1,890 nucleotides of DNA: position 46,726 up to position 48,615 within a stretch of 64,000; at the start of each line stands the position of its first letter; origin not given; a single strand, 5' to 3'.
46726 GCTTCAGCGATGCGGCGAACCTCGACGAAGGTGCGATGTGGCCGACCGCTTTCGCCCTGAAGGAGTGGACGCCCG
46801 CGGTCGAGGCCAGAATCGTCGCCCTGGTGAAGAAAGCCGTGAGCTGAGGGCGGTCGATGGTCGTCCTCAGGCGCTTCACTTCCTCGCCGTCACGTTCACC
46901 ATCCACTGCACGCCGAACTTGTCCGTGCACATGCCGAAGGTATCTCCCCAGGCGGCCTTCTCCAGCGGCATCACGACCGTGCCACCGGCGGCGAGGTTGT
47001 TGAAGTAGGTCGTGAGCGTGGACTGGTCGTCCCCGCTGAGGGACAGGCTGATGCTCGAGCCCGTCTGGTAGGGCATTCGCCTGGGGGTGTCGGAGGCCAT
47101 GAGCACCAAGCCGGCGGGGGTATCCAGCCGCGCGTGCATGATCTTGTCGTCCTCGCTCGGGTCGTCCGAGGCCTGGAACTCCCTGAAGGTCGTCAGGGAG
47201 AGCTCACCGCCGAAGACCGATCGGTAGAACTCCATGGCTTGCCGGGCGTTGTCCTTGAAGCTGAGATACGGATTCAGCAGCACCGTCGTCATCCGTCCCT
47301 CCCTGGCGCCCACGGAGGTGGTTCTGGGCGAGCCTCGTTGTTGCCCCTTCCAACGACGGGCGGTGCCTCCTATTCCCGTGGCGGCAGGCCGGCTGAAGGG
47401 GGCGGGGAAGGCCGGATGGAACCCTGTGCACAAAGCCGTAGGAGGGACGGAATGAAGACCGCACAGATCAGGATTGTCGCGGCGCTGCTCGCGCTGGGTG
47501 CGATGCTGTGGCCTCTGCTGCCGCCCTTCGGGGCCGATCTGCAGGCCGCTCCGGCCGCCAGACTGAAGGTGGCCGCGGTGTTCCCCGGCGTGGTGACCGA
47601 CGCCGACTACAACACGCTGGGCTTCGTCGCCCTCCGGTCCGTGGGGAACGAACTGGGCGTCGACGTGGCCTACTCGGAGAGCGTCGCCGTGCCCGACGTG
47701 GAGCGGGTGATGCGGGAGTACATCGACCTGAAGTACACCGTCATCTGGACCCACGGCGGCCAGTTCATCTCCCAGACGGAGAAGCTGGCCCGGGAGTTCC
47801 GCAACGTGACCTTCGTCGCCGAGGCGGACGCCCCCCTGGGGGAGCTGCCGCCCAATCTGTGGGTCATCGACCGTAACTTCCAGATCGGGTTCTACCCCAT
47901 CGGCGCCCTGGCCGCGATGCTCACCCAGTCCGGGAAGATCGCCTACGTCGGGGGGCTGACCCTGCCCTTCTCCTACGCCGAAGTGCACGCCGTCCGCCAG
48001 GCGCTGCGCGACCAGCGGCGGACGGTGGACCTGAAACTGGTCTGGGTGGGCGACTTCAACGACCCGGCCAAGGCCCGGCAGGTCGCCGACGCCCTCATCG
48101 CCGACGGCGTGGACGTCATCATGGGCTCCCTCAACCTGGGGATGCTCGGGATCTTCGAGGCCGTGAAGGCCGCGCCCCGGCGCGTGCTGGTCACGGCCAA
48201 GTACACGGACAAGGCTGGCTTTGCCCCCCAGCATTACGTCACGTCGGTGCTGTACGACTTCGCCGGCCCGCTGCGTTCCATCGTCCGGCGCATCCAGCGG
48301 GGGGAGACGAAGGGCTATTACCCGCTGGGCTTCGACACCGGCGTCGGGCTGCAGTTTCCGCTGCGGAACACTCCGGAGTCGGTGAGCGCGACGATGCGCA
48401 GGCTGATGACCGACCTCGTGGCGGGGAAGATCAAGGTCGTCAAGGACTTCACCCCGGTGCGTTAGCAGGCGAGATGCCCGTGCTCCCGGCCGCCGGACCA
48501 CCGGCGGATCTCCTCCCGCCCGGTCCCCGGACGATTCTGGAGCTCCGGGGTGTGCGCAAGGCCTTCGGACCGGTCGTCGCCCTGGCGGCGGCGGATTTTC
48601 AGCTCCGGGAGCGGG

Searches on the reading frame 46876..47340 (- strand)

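Call 8: search_protein_families(library=pfam, proteins=[window:46876-47340:-], max_evalue=0.01)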
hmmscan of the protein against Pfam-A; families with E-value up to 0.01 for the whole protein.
window:46876-47340:- (154 aa): 2 families
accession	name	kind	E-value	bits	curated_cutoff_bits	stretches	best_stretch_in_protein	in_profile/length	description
PF06983.19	3-dmu-9_3-mt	-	1.8e-13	51.5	24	1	24-148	5-115/116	3-demethylubiquinone-9 3-methyltransferase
PF00903.31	Glyoxalase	-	1.8e-11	44.9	20.6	1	25-148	5-121/121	Glyoxalase/Bleomycin resistance protein/Dioxygenase superfamily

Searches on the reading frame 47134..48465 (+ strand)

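Call 8: search_protein_families(library=pfam, proteins=[window:47134-48465:+], max_evalue=0.01)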
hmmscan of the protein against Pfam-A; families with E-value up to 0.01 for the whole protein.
window:47134-48465:+ (443 aa): 2 families
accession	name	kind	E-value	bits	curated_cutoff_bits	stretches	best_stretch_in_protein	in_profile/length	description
PF02608.20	Bmp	-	9.7e-23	81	24.1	1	145-391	3-249/301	ABC transporter substrate-binding protein PnrA-like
PF13407.12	Peripla_BP_4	-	0.00014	21.9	35.1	1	248-349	103-207/258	Periplasmic binding protein domain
